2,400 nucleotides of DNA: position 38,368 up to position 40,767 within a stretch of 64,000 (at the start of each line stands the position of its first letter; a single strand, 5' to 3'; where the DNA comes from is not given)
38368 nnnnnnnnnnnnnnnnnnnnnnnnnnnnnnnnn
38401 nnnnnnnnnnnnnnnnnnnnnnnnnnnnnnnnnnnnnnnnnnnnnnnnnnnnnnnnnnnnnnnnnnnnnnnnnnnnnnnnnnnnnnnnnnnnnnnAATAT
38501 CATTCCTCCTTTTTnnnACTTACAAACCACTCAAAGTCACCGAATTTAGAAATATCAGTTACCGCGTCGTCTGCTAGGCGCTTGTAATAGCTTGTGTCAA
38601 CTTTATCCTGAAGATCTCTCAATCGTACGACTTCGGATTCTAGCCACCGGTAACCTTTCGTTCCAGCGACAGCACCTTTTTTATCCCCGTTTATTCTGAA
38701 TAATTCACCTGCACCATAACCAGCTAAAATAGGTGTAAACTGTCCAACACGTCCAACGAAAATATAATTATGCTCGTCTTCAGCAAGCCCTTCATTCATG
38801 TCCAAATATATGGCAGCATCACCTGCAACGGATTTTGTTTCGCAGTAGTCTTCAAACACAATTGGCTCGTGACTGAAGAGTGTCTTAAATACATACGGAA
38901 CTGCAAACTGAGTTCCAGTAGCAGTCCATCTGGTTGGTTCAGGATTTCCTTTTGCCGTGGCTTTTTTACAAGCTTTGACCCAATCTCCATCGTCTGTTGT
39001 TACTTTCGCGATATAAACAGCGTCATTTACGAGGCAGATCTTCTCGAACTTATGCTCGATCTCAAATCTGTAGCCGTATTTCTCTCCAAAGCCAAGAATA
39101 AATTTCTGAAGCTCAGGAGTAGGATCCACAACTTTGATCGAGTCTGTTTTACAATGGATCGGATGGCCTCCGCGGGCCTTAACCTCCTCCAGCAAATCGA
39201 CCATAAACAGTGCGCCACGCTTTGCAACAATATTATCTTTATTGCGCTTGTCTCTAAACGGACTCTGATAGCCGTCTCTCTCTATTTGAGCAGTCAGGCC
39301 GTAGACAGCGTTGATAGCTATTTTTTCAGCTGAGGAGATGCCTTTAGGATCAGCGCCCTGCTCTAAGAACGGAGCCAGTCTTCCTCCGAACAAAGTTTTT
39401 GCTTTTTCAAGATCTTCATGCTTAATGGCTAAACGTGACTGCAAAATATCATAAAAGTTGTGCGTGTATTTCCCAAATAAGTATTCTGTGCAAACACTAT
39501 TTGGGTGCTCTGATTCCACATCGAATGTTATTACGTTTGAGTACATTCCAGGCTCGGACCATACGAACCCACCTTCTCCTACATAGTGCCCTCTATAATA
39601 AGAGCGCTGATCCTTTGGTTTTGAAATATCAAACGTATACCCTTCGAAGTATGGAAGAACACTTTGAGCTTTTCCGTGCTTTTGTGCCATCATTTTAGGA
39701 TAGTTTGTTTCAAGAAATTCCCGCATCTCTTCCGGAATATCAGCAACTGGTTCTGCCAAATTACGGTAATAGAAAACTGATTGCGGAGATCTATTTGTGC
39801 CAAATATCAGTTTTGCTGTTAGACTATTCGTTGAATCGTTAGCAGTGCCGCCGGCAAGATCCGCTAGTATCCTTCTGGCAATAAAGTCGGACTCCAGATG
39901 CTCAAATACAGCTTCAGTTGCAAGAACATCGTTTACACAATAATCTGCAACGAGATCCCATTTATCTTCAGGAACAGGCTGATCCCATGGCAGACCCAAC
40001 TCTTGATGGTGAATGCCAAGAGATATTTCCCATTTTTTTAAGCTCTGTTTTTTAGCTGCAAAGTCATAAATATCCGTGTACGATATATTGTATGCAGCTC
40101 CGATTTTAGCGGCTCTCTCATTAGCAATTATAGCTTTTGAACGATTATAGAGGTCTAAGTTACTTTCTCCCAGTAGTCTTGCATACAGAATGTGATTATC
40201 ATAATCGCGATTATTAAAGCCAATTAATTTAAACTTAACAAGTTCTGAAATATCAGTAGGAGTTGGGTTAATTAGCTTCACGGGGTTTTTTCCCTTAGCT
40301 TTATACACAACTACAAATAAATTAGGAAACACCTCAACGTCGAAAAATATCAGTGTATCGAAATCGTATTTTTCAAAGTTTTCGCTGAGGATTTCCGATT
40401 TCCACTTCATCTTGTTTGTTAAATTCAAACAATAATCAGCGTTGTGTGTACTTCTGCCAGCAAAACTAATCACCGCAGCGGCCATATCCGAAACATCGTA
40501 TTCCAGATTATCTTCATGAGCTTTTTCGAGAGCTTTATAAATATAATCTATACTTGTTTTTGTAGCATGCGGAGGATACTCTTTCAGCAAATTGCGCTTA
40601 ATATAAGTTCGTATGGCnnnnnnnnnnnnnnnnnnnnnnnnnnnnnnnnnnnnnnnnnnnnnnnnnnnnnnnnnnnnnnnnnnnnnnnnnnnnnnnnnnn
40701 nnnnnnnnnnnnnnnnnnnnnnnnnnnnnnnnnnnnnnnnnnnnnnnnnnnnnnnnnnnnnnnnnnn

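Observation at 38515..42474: Single 1319-aa polypeptide combining SF3 helicase, AEP primase and proofreading family-B DNA polymerase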

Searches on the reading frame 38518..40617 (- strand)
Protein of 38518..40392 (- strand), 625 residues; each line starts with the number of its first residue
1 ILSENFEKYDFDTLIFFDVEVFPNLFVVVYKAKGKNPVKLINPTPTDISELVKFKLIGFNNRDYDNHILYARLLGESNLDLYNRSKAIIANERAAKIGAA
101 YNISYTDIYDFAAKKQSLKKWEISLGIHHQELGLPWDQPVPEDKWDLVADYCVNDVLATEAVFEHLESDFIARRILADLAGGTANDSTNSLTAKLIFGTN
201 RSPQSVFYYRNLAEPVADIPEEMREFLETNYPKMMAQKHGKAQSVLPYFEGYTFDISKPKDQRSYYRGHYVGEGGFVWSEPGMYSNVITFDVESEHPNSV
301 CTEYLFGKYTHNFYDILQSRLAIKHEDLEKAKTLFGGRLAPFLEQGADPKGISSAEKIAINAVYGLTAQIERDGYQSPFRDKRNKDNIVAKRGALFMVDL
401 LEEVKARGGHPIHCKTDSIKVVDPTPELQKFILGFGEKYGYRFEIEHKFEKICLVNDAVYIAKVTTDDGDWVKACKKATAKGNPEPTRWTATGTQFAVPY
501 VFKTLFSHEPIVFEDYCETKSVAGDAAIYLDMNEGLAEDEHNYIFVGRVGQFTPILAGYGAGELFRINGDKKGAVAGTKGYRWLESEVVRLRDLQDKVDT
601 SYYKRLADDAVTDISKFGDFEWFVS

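Call 25: search_solved_structures(query=A2, max_evalue=10, show_alignments=2)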
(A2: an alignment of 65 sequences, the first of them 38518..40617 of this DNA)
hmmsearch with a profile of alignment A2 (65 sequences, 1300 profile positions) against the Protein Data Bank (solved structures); distinct sequences matched with E-value up to 10: 16.
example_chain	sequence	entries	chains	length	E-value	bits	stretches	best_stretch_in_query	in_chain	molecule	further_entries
3k57_A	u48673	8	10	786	1.8e-05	25.7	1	957-1101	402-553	DNA polymerase II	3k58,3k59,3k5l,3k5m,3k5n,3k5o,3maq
1q8i_A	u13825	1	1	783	2.4e-05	25.3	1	957-1101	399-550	DNA polymerase II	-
5mdn_A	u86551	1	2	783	0.05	14.3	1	1038-1136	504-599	DNA polymerase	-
9mj5_S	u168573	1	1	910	0.052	14.3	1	1038-1118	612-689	DNA polymerase alpha catalytic subunit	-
5iud_A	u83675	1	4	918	0.052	14.2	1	1038-1118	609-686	DNA polymerase alpha catalytic subunit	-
4q5v_A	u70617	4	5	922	0.053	14.2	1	1038-1118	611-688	DNA polymerase alpha catalytic subunit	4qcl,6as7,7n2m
8vy3_C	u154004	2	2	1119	0.069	13.8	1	1038-1118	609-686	DNA polymerase alpha catalytic subunit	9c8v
5exr_C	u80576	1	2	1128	0.07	13.8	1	1038-1118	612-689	DNA polymerase alpha catalytic subunit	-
7u5c_C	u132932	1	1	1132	0.071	13.8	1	1038-1118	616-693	DNA polymerase alpha catalytic subunit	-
8d0b_F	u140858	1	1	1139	0.071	13.8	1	1038-1118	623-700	DNA polymerase alpha catalytic subunit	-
7opl_A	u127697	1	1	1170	0.074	13.7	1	1038-1118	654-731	DNA polymerase alpha catalytic subunit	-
8d96_C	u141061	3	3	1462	0.098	13.3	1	1038-1118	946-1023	DNA polymerase alpha catalytic subunit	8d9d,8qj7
8b9d_B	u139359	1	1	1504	0.11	13.2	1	1038-1118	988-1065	DNA polymerase alpha catalytic subunit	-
8d0k_F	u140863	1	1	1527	0.11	13.2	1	1038-1118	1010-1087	DNA polymerase alpha catalytic subunit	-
9lur_A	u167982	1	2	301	2.5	8.7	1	176-222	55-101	ESX-1 secretion system protein EccA1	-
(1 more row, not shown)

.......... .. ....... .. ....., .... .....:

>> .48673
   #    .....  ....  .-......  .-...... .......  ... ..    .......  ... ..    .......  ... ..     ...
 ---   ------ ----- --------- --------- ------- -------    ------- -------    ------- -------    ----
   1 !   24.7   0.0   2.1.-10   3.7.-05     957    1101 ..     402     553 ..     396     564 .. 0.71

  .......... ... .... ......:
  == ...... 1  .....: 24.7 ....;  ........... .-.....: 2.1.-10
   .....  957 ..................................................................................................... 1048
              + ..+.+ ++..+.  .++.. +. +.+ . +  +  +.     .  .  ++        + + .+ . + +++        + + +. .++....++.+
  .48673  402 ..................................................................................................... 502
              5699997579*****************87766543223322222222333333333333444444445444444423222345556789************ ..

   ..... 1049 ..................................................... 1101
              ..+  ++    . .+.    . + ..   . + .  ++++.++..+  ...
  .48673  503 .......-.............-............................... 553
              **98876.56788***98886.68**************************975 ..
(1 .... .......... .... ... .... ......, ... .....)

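Call 43: predict_structure(alignment_id=A2)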
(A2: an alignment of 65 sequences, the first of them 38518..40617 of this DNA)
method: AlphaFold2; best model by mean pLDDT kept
length: 700 residues; sequences in the alignment: 65
mean_pLDDT: 90.8   pTM: 0.78
mean pLDDT of the five models: 90.8, 90.8, 90.2, 89.5, 89.2
residues with pLDDT >= 90: 470; 70-90: 216; 50-70: 14; < 50: 0
segments of 3 or more residues with pLDDT < 50: none
pLDDT, mean of each block of 10 residues (from residue 1): 85 76 93 86 87 89 93 74 80 97 93 92 90 94 96 97 92 92 90 92 86 91 94 96 90 90 90 92 93 96 96 94 95 91 88 95 93 94 94 89 87 81 80 86 78 87 90 97 97 96 96 93 95 92 93 93 87 91 93 91 88 86 93 94 90 93 94 96 93 93
secondary structure, 60 per line:
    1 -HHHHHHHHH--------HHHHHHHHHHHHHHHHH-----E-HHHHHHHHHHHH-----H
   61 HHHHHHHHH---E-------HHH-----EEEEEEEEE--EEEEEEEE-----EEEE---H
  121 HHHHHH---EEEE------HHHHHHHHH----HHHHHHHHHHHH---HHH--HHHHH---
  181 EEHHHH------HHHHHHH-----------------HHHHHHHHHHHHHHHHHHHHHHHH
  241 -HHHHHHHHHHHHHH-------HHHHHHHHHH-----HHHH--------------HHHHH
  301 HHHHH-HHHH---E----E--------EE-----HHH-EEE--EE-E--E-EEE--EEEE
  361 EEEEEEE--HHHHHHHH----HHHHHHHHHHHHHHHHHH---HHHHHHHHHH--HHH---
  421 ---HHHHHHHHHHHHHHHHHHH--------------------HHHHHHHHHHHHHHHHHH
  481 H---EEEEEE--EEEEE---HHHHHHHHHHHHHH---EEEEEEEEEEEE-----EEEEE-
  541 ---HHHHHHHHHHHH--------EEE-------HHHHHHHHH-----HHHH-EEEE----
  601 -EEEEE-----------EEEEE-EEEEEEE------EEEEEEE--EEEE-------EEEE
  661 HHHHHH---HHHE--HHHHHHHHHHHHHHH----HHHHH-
elements in order (helices of 4 or more, strands of 3 or more residues): H2-10 H19-35 H43-54 H60-69 E89-97 E100-107 E113-116 H120-126 E130-133 H140-148 H153-164 H173-177 H183-186 H193-199 H217-240 H242-255 H263-272 H278-281 H296-305 H307-310 E339-341 E352-354 E357-367 H370-377 H382-399 H403-412 H424-442 H463-481 E485-490 E493-497 H501-514 E518-529 E535-539 H544-555 E564-566 H574-582 H588-591 E593-596 E602-606 E618-622 E624-630 E637-643 E646-649 E657-660 H661-666 H676-690 H695-699

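Call 51: search_protein_representatives(protein=window:38518-40392:-)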
Query: 625 residues. Proteins with E-value up to 0.001 (for the whole library): 1301; up to 1e-10: 708; up to 1e-30: 346. The best 150 are listed.
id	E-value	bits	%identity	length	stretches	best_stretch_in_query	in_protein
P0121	4.1e-202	689.4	58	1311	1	11-625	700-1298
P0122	5.9e-199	679.0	55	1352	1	10-625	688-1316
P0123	1.5e-187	641.3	54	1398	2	13-538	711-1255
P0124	2.1e-187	640.8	60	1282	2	247-624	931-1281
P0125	3.8e-184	630.1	56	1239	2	245-624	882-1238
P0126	7.4e-183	625.8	52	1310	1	13-623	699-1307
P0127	4.9e-182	623.1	53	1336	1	4-624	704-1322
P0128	6.7e-182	622.7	53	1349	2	5-538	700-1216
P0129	3.3e-180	617.1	53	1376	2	114-625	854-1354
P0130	1.1e-179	615.4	53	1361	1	13-625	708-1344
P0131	1.8e-179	614.6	52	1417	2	3-537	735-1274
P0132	1.3e-177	608.5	54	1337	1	13-624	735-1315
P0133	3.3e-177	607.2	51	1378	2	13-538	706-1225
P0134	3.3e-175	600.5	51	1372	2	2-538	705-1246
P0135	2.1e-174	597.9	53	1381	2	4-538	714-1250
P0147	5.0e-167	573.5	52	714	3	14-214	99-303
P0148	6.0e-166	569.9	53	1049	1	13-625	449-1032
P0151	8.2e-165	566.2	51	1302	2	249-623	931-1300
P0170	2.8e-155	534.7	50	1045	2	8-539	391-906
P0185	4.6e-148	510.9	51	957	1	10-624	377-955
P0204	3.0e-141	488.4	47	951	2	9-537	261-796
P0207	1.6e-140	486.0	49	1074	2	248-624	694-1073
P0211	3.3e-138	478.3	46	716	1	14-624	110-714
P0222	1.2e-134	466.5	46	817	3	263-538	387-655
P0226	7.8e-134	463.9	48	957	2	263-617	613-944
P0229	2.3e-132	459.0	47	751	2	12-538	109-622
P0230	2.3e-132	459.0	49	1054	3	12-213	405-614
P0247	2.5e-127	442.4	46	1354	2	13-538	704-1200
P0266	5.3e-119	414.9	47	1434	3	128-538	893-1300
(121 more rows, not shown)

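Call 75: search_protein_families(library=pfam, proteins=[P0125, P0148, P0170, P0207, P0230, P0185, P0204, P0226], max_evalue=0.001)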
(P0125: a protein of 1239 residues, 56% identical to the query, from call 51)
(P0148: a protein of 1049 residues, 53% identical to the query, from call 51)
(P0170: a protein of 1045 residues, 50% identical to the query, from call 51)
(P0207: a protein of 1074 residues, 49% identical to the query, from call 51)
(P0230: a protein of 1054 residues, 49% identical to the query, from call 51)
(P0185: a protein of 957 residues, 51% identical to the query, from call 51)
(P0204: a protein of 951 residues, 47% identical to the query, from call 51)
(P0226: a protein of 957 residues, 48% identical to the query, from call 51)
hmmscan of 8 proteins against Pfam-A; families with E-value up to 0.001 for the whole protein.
P0125 (1239 aa): 6 families
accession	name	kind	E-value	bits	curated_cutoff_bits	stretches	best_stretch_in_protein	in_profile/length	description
PF03796.21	DnaB_C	-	5.9e-33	114.8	27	1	363-637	2-247/255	DnaB-like helicase C terminal domain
PF13155.12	Toprim_2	-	2.7e-11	44.1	22.1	1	219-307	1-87/88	Toprim-like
PF13362.12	Toprim_3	-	1.3e-06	29.2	27.2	1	218-307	2-88/95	Toprim domain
PF13662.12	Toprim_4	-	4.3e-05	24.1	25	1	218-288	3-79/85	Toprim domain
PF06745.19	ATPase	-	5.9e-05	23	26.6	1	364-426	2-66/231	KaiC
PF00136.26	DNA_pol_B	-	0.00062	19.1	23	0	947-1045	125-210/453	DNA polymerase family B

P0148 (1049 aa): 0 families

P0170 (1045 aa): 0 families

P0207 (1074 aa): 1 family
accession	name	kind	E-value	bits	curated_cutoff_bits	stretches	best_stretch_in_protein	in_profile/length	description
PF03288.22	Pox_D5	-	9.5e-06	26.4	21.4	1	98-160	4-61/86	Poxvirus D5 protein-like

P0230 (1054 aa): 1 family
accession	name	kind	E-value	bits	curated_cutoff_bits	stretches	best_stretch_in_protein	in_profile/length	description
PF03288.22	Pox_D5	-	0.00099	20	21.4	0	63-97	25-59/86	Poxvirus D5 protein-like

P0185 (957 aa): 0 families

P0204 (951 aa): 0 families

P0226 (957 aa): 0 families

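Call 77: find_encoding_contigs(protein=P0125, flank=6000, max_places=4)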
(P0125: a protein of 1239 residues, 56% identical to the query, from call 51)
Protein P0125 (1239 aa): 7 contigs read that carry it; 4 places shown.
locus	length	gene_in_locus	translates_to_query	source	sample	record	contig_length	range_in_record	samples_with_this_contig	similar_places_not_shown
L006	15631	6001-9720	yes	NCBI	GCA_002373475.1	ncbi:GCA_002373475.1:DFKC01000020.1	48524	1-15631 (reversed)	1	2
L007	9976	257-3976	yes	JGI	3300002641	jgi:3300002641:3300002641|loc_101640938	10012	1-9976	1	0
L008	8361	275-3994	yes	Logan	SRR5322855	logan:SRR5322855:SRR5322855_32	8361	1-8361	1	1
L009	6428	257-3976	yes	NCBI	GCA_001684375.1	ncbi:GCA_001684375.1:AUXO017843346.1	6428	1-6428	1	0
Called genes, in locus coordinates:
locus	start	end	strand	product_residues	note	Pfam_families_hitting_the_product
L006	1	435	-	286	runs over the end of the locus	-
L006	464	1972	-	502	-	PF18960:DUF5702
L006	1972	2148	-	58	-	PF16982:Flp1_like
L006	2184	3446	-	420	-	-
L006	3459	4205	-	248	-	-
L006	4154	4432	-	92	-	-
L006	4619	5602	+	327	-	-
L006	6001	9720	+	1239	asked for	PF13155:Toprim_2, PF13362:Toprim_3 (weak), PF13662:Toprim_4 (faint), PF03796:DnaB_C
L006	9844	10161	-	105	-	-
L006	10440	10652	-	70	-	-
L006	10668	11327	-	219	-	-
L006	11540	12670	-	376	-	PF00437:T2SSE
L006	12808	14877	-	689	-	-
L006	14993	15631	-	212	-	?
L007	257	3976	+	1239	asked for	PF13155:Toprim_2, PF13362:Toprim_3 (weak), PF13662:Toprim_4 (faint), PF03796:DnaB_C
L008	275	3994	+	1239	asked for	PF13155:Toprim_2, PF13362:Toprim_3 (weak), PF13662:Toprim_4 (faint), PF03796:DnaB_C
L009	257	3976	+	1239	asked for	PF13155:Toprim_2, PF13362:Toprim_3 (weak), PF13662:Toprim_4 (faint), PF03796:DnaB_C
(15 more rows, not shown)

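Call 78: find_encoding_contigs(protein=P0147, flank=6000, max_places=4)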
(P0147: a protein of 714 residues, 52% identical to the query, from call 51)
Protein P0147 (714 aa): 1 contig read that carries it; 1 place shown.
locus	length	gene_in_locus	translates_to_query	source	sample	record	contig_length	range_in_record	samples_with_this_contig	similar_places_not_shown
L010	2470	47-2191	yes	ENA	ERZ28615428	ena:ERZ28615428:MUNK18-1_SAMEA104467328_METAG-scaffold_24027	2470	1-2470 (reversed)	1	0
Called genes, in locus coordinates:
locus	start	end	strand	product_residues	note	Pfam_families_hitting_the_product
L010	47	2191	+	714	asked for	-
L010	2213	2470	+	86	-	?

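Call 79: find_encoding_contigs(protein=P0222, flank=6000, max_places=3)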
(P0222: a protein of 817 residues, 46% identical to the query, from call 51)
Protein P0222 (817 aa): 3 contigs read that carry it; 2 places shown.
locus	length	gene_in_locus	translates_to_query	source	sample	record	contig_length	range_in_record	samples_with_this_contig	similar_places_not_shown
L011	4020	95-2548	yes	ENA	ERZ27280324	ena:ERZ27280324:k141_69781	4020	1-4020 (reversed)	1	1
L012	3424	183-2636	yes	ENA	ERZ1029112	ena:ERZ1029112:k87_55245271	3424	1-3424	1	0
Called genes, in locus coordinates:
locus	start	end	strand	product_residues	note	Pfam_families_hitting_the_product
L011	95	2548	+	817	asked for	-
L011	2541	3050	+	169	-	-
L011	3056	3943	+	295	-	-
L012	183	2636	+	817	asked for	-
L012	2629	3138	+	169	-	-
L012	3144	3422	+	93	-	?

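Call 80: find_encoding_contigs(protein=P0211, flank=6000, max_places=3)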
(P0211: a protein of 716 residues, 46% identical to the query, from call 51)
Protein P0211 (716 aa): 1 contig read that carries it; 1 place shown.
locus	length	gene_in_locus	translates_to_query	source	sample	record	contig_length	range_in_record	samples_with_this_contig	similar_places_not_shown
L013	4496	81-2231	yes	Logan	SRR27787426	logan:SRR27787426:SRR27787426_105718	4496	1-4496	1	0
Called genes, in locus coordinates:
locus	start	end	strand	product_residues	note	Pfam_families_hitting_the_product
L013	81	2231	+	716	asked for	-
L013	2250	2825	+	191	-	PF24083:Phage_ssDNA_bind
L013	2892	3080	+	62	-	-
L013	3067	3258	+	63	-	-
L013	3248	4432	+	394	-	-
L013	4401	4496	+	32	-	?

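Call 81: find_encoding_contigs(protein=P0229, flank=6000, max_places=3)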
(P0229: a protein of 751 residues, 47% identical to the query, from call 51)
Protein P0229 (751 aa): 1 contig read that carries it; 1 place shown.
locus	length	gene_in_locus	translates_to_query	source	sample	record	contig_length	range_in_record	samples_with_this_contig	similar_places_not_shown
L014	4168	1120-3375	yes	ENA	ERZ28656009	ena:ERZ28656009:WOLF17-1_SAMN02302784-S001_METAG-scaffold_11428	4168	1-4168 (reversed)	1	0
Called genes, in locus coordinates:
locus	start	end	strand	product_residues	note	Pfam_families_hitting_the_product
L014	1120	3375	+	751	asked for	-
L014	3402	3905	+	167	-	-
